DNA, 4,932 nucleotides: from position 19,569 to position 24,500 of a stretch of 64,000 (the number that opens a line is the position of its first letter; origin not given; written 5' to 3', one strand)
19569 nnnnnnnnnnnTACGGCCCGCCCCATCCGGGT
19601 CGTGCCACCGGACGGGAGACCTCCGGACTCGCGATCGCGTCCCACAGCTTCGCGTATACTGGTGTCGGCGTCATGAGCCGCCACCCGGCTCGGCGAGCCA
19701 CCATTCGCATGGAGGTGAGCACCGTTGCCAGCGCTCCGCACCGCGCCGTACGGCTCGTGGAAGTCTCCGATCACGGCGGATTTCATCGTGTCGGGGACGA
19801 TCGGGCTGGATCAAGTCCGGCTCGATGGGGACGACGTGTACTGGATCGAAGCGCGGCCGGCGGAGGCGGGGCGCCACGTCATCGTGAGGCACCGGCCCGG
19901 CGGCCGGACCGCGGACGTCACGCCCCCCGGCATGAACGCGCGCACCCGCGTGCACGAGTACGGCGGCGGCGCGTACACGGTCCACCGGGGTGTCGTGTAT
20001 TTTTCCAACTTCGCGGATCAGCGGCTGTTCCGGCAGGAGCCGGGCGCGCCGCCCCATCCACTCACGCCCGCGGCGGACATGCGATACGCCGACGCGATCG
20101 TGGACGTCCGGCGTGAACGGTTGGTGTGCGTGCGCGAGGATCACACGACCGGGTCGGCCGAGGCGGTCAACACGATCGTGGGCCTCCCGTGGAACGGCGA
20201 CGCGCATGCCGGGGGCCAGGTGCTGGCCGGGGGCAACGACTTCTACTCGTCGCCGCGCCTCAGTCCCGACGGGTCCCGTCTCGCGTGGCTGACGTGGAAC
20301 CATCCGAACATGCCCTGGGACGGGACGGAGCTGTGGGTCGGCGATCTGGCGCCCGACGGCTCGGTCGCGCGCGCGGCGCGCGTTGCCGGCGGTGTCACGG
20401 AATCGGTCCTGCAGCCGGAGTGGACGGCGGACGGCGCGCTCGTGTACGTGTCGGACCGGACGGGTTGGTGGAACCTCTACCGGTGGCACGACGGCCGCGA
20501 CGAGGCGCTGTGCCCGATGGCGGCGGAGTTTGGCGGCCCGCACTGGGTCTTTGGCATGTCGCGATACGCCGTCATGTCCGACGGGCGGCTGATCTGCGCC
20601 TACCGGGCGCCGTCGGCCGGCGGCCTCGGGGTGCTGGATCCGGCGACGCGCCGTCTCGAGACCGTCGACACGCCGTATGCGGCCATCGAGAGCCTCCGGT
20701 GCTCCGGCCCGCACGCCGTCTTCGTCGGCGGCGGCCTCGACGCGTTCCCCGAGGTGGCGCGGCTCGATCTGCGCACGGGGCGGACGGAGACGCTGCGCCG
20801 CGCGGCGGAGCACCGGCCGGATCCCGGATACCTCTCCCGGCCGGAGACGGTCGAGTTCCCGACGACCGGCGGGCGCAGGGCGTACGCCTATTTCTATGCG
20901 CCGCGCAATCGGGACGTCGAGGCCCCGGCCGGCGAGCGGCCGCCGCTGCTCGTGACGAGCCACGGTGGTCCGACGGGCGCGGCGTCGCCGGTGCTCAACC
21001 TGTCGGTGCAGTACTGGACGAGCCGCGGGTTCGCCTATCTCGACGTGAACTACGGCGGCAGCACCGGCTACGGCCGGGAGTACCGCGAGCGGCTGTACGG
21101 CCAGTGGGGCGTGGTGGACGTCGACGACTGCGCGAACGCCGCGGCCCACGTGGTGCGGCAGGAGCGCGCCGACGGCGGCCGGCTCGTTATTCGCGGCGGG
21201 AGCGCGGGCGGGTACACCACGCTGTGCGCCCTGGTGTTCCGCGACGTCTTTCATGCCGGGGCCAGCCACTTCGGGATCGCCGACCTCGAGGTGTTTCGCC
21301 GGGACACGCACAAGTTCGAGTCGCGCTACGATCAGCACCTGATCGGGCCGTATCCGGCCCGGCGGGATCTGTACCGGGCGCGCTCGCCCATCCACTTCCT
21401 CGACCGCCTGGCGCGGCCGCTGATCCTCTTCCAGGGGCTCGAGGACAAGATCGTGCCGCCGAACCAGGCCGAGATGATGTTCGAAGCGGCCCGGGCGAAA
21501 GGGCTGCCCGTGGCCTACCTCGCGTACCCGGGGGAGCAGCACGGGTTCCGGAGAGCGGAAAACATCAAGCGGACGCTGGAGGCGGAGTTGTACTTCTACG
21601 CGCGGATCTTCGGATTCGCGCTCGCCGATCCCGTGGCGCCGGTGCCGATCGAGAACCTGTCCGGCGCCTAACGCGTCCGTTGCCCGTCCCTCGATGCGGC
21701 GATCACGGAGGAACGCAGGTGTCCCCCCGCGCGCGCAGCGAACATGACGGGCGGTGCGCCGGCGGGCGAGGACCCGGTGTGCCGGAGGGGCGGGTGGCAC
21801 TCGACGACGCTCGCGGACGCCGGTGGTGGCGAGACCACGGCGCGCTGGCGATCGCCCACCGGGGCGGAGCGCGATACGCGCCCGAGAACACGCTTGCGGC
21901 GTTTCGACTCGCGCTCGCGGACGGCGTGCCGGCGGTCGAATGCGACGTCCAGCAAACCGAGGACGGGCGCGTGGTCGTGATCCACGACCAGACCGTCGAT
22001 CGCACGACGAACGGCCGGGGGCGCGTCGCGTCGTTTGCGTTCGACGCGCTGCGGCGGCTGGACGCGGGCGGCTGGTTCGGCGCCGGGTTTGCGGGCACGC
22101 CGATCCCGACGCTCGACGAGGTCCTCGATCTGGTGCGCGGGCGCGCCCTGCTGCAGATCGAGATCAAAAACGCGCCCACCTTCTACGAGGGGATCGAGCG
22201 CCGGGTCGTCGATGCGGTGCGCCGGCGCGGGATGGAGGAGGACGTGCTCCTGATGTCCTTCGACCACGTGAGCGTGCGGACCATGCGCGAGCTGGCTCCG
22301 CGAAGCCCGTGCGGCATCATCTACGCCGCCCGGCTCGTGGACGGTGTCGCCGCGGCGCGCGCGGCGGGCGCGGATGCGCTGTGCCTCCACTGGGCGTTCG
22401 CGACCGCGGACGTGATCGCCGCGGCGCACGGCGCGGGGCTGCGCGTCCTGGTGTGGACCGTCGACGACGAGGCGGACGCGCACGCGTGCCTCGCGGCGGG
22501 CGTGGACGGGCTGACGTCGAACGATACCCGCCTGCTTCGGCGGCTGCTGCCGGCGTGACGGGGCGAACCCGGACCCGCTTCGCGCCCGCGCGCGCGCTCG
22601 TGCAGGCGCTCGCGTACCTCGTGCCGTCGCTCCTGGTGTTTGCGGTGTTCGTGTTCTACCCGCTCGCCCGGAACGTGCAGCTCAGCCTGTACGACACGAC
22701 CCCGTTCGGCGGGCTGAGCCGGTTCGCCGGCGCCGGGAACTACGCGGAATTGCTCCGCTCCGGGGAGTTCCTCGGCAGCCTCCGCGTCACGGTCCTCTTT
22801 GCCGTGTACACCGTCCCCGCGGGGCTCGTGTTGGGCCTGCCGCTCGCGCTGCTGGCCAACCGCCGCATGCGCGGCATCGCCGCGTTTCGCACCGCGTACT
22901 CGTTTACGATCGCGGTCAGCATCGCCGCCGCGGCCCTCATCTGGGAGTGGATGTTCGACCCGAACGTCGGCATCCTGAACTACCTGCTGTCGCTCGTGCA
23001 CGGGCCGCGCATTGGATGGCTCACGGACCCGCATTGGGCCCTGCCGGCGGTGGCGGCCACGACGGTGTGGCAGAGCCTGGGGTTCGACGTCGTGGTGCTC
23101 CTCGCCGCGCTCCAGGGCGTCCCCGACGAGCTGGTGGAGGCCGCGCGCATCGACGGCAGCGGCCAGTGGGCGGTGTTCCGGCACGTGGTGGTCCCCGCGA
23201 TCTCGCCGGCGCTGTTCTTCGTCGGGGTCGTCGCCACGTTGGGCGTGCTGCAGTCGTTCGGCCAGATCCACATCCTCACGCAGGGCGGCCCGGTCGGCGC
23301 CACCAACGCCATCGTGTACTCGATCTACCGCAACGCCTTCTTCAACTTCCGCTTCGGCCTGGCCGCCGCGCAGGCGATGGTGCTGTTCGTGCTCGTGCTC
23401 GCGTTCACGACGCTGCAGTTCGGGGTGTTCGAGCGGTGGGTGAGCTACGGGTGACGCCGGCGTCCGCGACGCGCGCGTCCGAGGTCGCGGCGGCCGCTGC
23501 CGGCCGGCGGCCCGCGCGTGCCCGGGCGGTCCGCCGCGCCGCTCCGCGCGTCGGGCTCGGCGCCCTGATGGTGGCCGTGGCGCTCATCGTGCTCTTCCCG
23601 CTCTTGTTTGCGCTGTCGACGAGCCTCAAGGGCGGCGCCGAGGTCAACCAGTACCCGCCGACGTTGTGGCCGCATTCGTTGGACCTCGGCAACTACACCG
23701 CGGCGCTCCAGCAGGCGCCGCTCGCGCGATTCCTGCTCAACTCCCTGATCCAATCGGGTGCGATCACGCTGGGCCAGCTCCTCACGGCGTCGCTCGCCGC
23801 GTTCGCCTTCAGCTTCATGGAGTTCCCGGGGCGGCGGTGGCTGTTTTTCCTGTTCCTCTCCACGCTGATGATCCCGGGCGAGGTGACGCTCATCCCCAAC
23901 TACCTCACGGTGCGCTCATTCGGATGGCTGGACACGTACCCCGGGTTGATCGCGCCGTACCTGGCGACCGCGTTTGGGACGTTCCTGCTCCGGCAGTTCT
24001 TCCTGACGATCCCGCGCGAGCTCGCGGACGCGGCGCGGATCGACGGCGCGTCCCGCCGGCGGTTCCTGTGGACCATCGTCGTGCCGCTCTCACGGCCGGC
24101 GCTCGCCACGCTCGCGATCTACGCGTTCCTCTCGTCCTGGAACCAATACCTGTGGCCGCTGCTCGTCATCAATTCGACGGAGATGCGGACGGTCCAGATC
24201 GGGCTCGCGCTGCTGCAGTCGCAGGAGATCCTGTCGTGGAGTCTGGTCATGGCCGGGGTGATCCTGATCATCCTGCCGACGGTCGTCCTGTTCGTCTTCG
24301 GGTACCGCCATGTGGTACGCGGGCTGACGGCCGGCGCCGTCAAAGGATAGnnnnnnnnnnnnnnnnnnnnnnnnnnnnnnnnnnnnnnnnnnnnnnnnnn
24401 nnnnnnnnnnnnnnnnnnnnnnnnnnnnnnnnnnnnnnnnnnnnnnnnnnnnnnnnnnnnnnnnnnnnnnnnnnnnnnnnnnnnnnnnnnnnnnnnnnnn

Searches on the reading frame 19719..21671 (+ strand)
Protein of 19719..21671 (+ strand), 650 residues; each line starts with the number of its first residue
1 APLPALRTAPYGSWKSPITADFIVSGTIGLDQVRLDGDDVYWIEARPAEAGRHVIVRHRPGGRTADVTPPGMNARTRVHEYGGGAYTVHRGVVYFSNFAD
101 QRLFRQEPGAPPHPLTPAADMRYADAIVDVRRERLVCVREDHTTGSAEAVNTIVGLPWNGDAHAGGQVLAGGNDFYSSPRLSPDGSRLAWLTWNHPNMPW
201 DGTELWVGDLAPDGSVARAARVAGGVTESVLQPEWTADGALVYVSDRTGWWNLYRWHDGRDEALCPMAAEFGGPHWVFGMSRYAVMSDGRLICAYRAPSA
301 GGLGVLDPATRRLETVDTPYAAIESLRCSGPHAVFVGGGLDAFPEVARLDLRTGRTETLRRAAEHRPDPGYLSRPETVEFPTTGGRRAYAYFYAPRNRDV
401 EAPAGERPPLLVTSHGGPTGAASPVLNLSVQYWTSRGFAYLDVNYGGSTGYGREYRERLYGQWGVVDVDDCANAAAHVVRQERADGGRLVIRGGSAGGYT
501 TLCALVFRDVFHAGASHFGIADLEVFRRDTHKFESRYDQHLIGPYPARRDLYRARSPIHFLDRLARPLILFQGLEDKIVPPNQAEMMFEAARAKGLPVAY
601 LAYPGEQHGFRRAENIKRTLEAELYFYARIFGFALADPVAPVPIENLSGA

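Call 47: search_protein_families(library=pfam, proteins=[window:19719-21671:+], max_evalue=0.00001)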
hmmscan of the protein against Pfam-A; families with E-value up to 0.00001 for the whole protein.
window:19719-21671:+ (650 aa): 2 families
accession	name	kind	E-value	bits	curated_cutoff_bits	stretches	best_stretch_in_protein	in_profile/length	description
PF00326.27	Peptidase_S9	-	4.7e-48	163.9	22.6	1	428-632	5-211/213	Prolyl oligopeptidase family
PF20434.5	BD-FAE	-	1.8e-08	34.6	26.8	1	515-588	137-212/215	BD-FAE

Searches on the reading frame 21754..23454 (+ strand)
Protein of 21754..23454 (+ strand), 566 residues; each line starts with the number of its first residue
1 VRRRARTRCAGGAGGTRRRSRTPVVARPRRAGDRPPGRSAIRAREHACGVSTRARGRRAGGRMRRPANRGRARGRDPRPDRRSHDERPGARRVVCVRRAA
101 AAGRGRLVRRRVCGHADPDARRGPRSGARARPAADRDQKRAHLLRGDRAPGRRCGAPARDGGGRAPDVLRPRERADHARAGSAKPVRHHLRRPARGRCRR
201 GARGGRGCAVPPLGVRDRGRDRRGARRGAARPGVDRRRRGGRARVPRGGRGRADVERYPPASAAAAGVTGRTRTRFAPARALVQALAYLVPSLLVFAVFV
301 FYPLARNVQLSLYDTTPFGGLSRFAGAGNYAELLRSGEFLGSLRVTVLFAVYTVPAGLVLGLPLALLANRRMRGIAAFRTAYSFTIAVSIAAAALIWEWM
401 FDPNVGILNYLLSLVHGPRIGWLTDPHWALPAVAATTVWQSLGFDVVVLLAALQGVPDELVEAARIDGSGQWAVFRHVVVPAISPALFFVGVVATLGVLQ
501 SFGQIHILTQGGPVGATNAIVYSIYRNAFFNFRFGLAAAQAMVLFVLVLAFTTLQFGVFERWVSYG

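Call 47: search_protein_families(library=pfam, proteins=[window:21754-23454:+], max_evalue=0.00001)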
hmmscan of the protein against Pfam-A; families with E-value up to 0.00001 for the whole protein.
window:21754-23454:+ (566 aa): 1 family
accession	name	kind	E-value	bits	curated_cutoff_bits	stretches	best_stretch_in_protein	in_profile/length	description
PF00528.27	BPD_transp_1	-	2.9e-14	53.7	26.4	1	357-553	1-173/184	Binding-protein-dependent transport system inner membrane component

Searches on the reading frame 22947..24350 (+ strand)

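Call 47: search_protein_families(library=pfam, proteins=[window:22947-24350:+], max_evalue=0.00001)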
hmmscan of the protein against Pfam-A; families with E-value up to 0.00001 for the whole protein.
window:22947-24350:+ (467 aa): 1 family
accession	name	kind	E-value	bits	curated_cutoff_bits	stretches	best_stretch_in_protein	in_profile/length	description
PF00528.27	BPD_transp_1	-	9.1e-18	65.1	26.4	1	280-459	4-181/184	Binding-protein-dependent transport system inner membrane component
